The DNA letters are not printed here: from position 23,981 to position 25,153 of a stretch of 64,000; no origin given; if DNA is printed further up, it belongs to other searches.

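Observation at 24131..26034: Dedicated System II (ResB/CcsA-like) haem-attachment pair next to the 11-haem cytochrome, in a genome segment that also carries complete System I (ccmABCDEFGHI)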

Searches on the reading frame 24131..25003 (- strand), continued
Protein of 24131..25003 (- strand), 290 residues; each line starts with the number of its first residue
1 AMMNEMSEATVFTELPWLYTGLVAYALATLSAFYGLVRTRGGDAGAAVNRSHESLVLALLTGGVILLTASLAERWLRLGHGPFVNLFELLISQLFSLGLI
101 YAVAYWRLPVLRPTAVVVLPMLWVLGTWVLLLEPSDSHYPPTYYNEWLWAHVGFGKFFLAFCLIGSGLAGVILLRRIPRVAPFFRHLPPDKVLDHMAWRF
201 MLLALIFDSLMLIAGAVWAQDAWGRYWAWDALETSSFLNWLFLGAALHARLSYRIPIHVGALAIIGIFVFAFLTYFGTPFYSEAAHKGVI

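Call 26: search_solved_structures(query=window:24134-25000:-, max_evalue=1, show_alignments=2)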
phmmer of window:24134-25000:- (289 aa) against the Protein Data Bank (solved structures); distinct sequences matched with E-value up to 1: 3.
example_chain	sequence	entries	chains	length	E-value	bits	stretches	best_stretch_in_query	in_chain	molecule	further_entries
7s9y_A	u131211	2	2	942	1.3e-09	41.2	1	57-285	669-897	Cytochrome c biogenesis protein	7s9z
25vk_A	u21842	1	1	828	5e-09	39.2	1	52-285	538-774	Cytochrome c biogenesis protein (CcsA)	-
7f02_C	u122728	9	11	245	0.12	15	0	99-274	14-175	Heme exporter protein C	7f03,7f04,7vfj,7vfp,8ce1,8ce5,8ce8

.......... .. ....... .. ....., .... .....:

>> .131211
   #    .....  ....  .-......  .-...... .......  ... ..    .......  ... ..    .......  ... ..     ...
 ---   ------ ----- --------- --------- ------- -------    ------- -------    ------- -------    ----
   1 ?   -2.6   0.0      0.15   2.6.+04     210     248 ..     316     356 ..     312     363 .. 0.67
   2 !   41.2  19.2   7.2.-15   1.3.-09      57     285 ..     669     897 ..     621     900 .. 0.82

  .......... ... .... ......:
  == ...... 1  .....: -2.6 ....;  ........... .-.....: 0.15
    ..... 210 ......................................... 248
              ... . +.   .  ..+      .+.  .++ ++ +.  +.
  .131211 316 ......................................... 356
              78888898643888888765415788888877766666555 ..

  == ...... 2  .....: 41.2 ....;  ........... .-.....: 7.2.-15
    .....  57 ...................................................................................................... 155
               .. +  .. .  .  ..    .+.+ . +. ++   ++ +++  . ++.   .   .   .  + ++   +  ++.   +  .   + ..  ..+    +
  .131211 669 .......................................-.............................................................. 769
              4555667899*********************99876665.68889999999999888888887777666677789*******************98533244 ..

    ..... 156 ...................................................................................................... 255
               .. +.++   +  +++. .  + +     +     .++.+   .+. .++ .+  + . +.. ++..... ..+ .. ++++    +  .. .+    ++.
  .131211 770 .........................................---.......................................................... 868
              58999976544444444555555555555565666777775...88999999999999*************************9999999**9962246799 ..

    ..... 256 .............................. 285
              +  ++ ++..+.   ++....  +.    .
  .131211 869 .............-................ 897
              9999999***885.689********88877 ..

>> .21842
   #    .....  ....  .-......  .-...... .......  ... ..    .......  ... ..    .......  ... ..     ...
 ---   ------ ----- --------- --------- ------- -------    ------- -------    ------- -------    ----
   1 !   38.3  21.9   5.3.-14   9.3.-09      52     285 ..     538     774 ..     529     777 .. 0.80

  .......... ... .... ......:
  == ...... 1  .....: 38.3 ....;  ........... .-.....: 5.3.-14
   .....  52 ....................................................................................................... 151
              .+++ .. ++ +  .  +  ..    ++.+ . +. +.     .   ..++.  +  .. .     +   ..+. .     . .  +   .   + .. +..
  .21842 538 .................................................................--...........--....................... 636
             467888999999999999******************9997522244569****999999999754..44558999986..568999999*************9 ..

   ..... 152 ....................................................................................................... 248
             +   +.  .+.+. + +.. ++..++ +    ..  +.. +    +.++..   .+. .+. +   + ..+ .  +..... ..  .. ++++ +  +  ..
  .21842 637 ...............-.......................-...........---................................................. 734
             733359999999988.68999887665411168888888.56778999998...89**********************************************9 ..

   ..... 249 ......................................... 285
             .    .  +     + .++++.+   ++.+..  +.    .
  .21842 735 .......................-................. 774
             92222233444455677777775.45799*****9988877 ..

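Call 31: search_protein_representatives(protein=window:24134-25000:-)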
Query: 289 residues. Proteins with E-value up to 0.001 (for the whole library): 2843; up to 1e-10: 455; up to 1e-30: 32. The best 150 are listed.
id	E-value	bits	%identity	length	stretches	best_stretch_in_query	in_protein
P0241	2.6e-83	296.3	56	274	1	13-289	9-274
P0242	4.0e-76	272.7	73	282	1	124-289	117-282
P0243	9.0e-66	238.8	49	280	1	45-289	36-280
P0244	1.4e-63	231.6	44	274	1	16-289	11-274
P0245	6.5e-58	212.9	65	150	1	5-155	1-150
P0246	1.1e-55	205.6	72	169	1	159-289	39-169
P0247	3.7e-51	190.7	44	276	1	46-289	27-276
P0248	1.1e-50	189.3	59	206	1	133-289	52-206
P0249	2.0e-50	188.3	51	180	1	110-289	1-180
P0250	4.2e-49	184.0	44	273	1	9-289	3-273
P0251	6.3e-48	180.1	43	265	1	17-289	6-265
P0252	3.4e-46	174.4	57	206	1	6-155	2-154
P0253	8.7e-45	169.8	42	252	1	12-241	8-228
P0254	7.2e-44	166.8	43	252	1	59-288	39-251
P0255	4.9e-43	164.1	46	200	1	85-289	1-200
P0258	4.2e-42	161.0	42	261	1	56-288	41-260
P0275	7.5e-29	117.5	34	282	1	62-285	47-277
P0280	1.4e-26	110.0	32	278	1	60-279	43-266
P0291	3.4e-25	105.5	33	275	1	62-285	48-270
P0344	3.9e-18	82.3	33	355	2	94-282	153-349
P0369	7.6e-17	78.1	36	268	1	56-276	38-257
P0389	9.6e-16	74.5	32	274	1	49-280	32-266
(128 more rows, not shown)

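Call 35: search_protein_families(library=ncbifam, proteins=[P0369, P0389, P0344, P0275, P0291, P0280, P0244, P0250, P0258, P0241], max_evalue=0.00001)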
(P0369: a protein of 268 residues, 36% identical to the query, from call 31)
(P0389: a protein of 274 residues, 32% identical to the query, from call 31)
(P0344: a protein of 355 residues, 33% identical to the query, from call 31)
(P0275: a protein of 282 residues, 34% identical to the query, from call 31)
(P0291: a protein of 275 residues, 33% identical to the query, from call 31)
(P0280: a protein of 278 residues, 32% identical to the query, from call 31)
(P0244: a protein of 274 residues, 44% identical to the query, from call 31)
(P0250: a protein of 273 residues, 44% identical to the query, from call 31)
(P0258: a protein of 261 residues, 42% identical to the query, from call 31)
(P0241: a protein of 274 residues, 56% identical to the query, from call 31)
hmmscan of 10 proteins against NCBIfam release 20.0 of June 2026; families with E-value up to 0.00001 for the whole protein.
P0369 (268 aa): 4 families
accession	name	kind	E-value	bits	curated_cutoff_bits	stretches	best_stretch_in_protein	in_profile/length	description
TIGR03144.1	cytochr_II_ccsB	equivalog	1.7e-70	237.6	187.6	1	44-268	4-251/252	c-type cytochrome biogenesis protein CcsB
TIGR00353.1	nrfE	subfamily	4.4e-11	42.3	569.05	1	114-261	102-241/578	heme lyase CcmF/NrfE family subunit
TIGR03145.1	cyt_nit_nrfE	subfamily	8.7e-11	41.2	927.3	1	113-260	153-292/631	heme lyase NrfEFG subunit NrfE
TIGR01191.1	ccmC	subfamily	3.1e-08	33.8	186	1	131-232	15-104/184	heme ABC transporter permease CcmC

P0389 (274 aa): 2 families
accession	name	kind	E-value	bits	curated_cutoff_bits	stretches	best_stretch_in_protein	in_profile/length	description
TIGR03144.1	cytochr_II_ccsB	equivalog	8.4e-79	264.8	187.6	1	40-274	2-252/252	c-type cytochrome biogenesis protein CcsB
TIGR01191.1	ccmC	subfamily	2.4e-06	27.6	186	1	177-259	44-129/184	heme ABC transporter permease CcmC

P0344 (355 aa): 5 families
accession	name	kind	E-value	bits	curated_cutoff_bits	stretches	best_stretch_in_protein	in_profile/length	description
TIGR03144.1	cytochr_II_ccsB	equivalog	8.1e-83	278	187.6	1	49-354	3-251/252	c-type cytochrome biogenesis protein CcsB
TIGR01191.1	ccmC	subfamily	8.9e-08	32.3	186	1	266-346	52-135/184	heme ABC transporter permease CcmC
NF007691.0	PRK10369.1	subfamily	2.2e-07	30.1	394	1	261-344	207-292/573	heme lyase NrfEFG subunit NrfE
TIGR00353.1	nrfE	subfamily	1.5e-06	27.4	569.05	1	268-344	160-238/578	heme lyase CcmF/NrfE family subunit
TIGR03145.1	cyt_nit_nrfE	subfamily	2e-06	26.8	927.3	1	268-343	212-289/631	heme lyase NrfEFG subunit NrfE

P0275 (282 aa): 4 families
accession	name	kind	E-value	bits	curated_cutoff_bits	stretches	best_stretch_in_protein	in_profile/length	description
TIGR03144.1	cytochr_II_ccsB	equivalog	2.6e-89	299.2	187.6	1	44-280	2-252/252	c-type cytochrome biogenesis protein CcsB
TIGR00353.1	nrfE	subfamily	2.2e-10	40.1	569.05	1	113-276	96-245/578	heme lyase CcmF/NrfE family subunit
NF007691.0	PRK10369.1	subfamily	5e-10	38.8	394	1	112-276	149-299/573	heme lyase NrfEFG subunit NrfE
TIGR03145.1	cyt_nit_nrfE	subfamily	8.9e-09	34.6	927.3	1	121-278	155-303/631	heme lyase NrfEFG subunit NrfE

P0291 (275 aa): 3 families
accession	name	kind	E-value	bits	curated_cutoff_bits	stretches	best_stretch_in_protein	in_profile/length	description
TIGR03144.1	cytochr_II_ccsB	equivalog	4.9e-47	160.8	187.6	1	48-271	5-250/252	c-type cytochrome biogenesis protein CcsB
NF007691.0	PRK10369.1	subfamily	6.5e-07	28.5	394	1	107-266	136-296/573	heme lyase NrfEFG subunit NrfE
TIGR03145.1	cyt_nit_nrfE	subfamily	9.9e-07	27.8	927.3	1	120-266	156-294/631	heme lyase NrfEFG subunit NrfE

P0280 (278 aa): 4 families
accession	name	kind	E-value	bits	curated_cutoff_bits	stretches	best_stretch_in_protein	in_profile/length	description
TIGR03144.1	cytochr_II_ccsB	equivalog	1.4e-59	201.9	187.6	1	42-273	2-250/252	c-type cytochrome biogenesis protein CcsB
TIGR00353.1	nrfE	subfamily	5.7e-07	28.8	569.05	1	182-269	154-243/578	heme lyase CcmF/NrfE family subunit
TIGR03145.1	cyt_nit_nrfE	subfamily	2.1e-06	26.7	927.3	1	188-269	212-295/631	heme lyase NrfEFG subunit NrfE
NF007691.0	PRK10369.1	subfamily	2.8e-06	26.4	394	1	112-269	143-297/573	heme lyase NrfEFG subunit NrfE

P0244 (274 aa): 2 families
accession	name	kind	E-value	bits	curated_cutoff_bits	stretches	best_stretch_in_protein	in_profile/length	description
TIGR03144.1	cytochr_II_ccsB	equivalog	3.5e-43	148.1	187.6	1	44-270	2-249/252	c-type cytochrome biogenesis protein CcsB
TIGR01191.1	ccmC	subfamily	8.9e-06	25.8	186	1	184-264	52-135/184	heme ABC transporter permease CcmC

P0250 (273 aa): 1 family
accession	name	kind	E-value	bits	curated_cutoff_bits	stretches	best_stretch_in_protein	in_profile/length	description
TIGR03144.1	cytochr_II_ccsB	equivalog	3.4e-33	115.4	187.6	1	50-269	2-249/252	c-type cytochrome biogenesis protein CcsB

P0258 (261 aa): 1 family
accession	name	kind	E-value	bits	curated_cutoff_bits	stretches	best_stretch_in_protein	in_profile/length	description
TIGR03144.1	cytochr_II_ccsB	equivalog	2.9e-33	115.7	187.6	2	165-257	157-249/252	c-type cytochrome biogenesis protein CcsB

P0241 (274 aa): 1 family
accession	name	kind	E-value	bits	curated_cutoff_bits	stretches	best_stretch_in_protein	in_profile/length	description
TIGR03144.1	cytochr_II_ccsB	equivalog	9e-33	114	187.6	1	47-267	4-246/252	c-type cytochrome biogenesis protein CcsB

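Call 40: find_related_loci(query=A4, collection=metagenome_contigs, flank=10000)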
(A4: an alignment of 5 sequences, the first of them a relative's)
Query A4 (274 aa) in metagenome_contigs; peptide patterns used: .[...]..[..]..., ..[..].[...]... (x = any residue, [..] = any of these).
600 stretches matched a pattern (row limit reached: there are more); 537 encode a relative of the query (tblastn E <= 1e-3); the best 80 are kept; 80 distinct loci.
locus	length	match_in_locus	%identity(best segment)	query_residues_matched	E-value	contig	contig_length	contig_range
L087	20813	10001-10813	55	2-272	1e-103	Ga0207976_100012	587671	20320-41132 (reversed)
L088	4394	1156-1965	54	5-274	3e-98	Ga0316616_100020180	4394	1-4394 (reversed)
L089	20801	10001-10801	54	8-274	9e-98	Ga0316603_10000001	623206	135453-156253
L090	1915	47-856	53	5-274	2e-99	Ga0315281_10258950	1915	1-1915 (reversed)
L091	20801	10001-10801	54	8-274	4e-94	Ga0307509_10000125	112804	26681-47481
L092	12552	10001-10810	53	5-274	9e-94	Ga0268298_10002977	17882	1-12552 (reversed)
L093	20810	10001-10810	51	5-274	5e-92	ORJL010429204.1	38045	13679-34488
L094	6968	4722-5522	51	8-274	6e-92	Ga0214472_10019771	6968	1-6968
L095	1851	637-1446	51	5-274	7e-97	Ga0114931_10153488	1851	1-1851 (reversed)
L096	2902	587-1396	53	5-274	5e-93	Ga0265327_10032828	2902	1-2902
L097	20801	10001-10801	52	8-274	3e-91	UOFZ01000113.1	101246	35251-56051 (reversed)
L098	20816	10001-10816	52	3-274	6e-91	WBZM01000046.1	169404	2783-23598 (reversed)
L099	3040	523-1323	55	8-274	1e-92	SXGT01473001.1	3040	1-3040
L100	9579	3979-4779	50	8-274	1e-89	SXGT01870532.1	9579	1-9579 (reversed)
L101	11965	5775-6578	52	7-274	3e-89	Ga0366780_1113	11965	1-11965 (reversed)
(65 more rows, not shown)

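Call 46: search_protein_families(library=pfam, proteins=[L089:10806-12200:+, L089:12201-12812:+, L089:13001-14974:+, L089:14984-15511:+, L089:15501-15971:+, L089:15968-17221:+, L089:8973-9956:+, L083:6671-8854:+, L069:91-2775:+], max_evalue=0.001)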
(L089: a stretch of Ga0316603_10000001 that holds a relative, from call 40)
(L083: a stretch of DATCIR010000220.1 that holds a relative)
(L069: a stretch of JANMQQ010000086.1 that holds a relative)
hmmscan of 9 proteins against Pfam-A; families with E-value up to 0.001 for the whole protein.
L089:10806-12200:+ (464 aa): 1 family
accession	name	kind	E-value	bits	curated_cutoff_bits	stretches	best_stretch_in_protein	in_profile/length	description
PF00115.25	COX1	-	1.4e-08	34.5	34.8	1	40-421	8-414/436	Cytochrome C and Quinol oxidase polypeptide I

L089:12201-12812:+ (203 aa): 9 families
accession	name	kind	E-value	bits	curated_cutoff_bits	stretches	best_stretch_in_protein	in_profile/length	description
PF13432.12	TPR_16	-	2.1e-13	50.8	32.7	2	67-128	2-63/65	Tetratricopeptide repeat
PF07719.23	TPR_2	-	9.5e-13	47.6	27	1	96-128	1-33/34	Tetratricopeptide repeat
PF00515.34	TPR_1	-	6.4e-12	45.2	27.8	1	96-127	1-32/34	Tetratricopeptide repeat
PF14559.12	TPR_19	-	3.1e-10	40.7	25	2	76-122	5-51/68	Tetratricopeptide repeat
PF13371.12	TPR_9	-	7.3e-10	39.2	35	1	76-127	9-60/73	Tetratricopeptide repeat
PF13414.12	TPR_11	-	2.2e-09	37.3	26.8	1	74-109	6-41/42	TPR repeat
PF13174.12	TPR_6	-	1.1e-07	32.5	26.3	0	66-93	4-31/33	Tetratricopeptide repeat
PF13181.12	TPR_8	-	1.7e-06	28.2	25.7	0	97-127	2-32/34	Tetratricopeptide repeat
PF23914.1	TPR_CcmH_CycH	-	0.00072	19.9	42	0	53-147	7-101/158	Cytochrome c-type biogenesis protein H TPR domain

L089:13001-14974:+ (657 aa): 2 families
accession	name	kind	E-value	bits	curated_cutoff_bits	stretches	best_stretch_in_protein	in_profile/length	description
PF16327.10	CcmF_C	-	8.2e-126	420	28.7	1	315-637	1-323/323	Cytochrome c-type biogenesis protein CcmF C-terminal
PF01578.25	Cytochrom_C_asm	-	8.9e-56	189.3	29.9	1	89-295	1-206/212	Cytochrome C assembly protein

L089:14984-15511:+ (175 aa): 5 families
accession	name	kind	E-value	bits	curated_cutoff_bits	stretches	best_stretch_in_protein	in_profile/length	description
PF08534.16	Redoxin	-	1.7e-16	60.8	26.6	1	35-157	3-137/148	Redoxin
PF00578.27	AhpC-TSA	-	4.8e-16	59.3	26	1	34-149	1-122/124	AhpC/TSA family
PF13905.12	Thioredoxin_8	-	9e-06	26.4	27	1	60-148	1-94/94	Thioredoxin-like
PF00085.26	Thioredoxin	-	3.2e-05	24.3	23.5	1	59-103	16-63/103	Thioredoxin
PF13098.12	Thioredoxin_2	-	0.00029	21.6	27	1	61-151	6-90/104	Thioredoxin-like domain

L089:15501-15971:+ (156 aa): 1 family
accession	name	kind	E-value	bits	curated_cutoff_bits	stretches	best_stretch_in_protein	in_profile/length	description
PF03918.19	CcmH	-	2.1e-49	166.9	25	1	10-148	3-143/143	Cytochrome C biogenesis protein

L089:15968-17221:+ (417 aa): 9 families
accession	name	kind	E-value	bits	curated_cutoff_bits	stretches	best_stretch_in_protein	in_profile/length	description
PF23892.1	Ig_CycH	-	1.7e-33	115.1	27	1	309-412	3-107/108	Cytochrome c-type biogenesis protein H Ig-like domain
PF23914.1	TPR_CcmH_CycH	-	3.3e-23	82.7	42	1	129-266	18-155/158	Cytochrome c-type biogenesis protein H TPR domain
PF07719.23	TPR_2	-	4.6e-11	42.4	27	1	163-192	3-32/34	Tetratricopeptide repeat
PF00515.34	TPR_1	-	6.1e-08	32.6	27.8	0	164-192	4-32/34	Tetratricopeptide repeat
PF14559.12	TPR_19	-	6.7e-06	26.8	25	0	216-270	10-63/68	Tetratricopeptide repeat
PF13414.12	TPR_11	-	4.4e-05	23.5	26.8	0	242-265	4-27/42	TPR repeat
PF13428.12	TPR_14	-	6.7e-05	23.6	23.5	0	163-202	3-42/44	Tetratricopeptide repeat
PF13432.12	TPR_16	-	8.4e-05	23.4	32.7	1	158-195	28-65/65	Tetratricopeptide repeat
PF13431.12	TPR_17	-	0.00029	21.3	24.4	0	222-252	3-33/34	Tetratricopeptide repeat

L089:8973-9956:+ (327 aa): 1 family
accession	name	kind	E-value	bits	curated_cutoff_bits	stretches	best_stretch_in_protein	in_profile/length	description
PF05140.19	ResB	-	1.5e-07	31.1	24.6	1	67-115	151-200/486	ResB-like family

L083:6671-8854:+ (727 aa): 5 families
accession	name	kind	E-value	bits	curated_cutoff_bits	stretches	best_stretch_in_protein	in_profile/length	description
PF10282.15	Lactonase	-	1.7e-81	274.6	21.7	6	236-364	198-330/344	Lactonase, 7-bladed beta-propeller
PF08450.18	SGL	-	1.2e-07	32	26.3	0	571-683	86-198/246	SMP-30/Gluconolactonase/LRE-like region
PF00400.38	WD40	-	2.3e-05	25.2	27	0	278-297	14-33/39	WD domain, G-beta repeat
PF24796.1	WDR55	-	7.8e-05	22.3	200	0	276-357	8-85/296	WDR55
PF04053.20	B-prop_COPA_B_2nd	-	0.00015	21.8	57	0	561-647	24-92/248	COPA/B second beta-propeller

L069:91-2775:+ (894 aa): 0 families

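Call 71: list_cluster_members(proteins=[window:24134-25000:-, window:25000-26034:-, window:26034-28715:-, window:23421-24131:-])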
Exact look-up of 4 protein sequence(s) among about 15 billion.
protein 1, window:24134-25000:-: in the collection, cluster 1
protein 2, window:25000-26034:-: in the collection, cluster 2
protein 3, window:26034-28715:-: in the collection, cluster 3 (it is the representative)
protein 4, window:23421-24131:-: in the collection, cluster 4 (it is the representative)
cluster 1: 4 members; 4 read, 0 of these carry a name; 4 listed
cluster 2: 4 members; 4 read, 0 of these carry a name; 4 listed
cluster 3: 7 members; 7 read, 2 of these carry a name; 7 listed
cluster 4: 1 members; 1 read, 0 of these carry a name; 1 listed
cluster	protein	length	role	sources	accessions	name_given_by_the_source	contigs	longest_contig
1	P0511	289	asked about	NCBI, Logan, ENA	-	-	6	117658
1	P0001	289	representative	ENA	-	-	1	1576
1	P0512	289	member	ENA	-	-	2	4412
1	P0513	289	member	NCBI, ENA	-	-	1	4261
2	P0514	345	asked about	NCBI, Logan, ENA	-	-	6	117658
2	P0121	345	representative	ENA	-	-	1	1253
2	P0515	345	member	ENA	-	-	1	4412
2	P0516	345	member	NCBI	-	-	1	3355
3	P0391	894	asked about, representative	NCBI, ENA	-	-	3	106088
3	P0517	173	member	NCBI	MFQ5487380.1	MAG: hypothetical protein ACE5ET_02900, partial [Gammaproteobacteria bacterium]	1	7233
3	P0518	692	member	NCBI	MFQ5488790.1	MAG: hypothetical protein ACE5ET_10160, partial [Gammaproteobacteria bacterium]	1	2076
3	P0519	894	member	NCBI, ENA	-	-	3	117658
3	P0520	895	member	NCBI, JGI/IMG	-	-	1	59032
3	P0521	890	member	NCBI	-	-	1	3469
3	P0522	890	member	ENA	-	-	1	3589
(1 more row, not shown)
